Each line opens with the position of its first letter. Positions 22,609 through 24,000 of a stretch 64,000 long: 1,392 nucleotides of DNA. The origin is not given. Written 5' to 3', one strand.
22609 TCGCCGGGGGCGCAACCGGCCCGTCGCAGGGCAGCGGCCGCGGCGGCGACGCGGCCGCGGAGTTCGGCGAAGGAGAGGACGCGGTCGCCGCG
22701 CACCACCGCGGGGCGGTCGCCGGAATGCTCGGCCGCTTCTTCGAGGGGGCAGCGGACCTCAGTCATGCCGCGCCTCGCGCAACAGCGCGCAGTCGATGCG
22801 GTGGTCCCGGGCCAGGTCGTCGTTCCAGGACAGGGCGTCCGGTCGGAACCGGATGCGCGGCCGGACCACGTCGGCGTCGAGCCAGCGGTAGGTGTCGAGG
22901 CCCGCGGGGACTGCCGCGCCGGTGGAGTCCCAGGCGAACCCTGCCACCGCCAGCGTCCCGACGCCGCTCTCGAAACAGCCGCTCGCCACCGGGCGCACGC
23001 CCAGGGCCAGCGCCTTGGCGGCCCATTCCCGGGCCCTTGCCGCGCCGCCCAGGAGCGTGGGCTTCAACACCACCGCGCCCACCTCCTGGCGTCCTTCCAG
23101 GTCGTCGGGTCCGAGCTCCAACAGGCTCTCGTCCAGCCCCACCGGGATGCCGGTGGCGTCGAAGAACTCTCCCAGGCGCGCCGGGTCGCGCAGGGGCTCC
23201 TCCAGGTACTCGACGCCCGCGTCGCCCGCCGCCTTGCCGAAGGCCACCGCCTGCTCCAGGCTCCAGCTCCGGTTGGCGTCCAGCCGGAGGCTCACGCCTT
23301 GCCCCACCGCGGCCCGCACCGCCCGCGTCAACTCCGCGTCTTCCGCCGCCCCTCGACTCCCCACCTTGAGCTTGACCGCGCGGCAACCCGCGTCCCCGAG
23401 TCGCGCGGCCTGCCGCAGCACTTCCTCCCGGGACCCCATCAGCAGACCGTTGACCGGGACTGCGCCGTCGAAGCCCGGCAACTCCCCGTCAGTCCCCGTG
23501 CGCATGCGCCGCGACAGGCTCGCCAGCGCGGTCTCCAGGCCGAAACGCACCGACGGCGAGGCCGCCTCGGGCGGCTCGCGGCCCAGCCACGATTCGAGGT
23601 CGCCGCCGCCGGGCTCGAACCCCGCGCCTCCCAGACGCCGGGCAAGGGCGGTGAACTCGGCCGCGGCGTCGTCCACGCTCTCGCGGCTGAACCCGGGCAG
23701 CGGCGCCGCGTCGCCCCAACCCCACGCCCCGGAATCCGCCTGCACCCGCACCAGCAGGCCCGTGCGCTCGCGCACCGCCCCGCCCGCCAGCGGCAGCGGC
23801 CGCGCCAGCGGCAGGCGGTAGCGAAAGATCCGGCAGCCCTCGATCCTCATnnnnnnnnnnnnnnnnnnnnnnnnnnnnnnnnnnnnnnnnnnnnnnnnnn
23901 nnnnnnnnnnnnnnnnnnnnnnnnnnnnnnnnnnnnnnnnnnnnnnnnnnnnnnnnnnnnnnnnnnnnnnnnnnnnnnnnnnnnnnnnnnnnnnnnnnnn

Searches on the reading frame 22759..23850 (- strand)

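Call 112: search_protein_families(library=pfam, proteins=[window:22759-23850:-], max_evalue=0.001)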
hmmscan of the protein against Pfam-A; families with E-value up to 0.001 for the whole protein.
window:22759-23850:- (363 aa): 2 families
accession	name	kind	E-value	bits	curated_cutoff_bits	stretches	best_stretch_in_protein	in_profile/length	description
PF13378.12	MR_MLE_C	-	7.4e-27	94.9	29.4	1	144-330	2-193/219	Enolase C-terminal domain-like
PF21508.2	MenC_N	-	1.2e-15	57.8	27.3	1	6-70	4-67/94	MenC, N-terminal domain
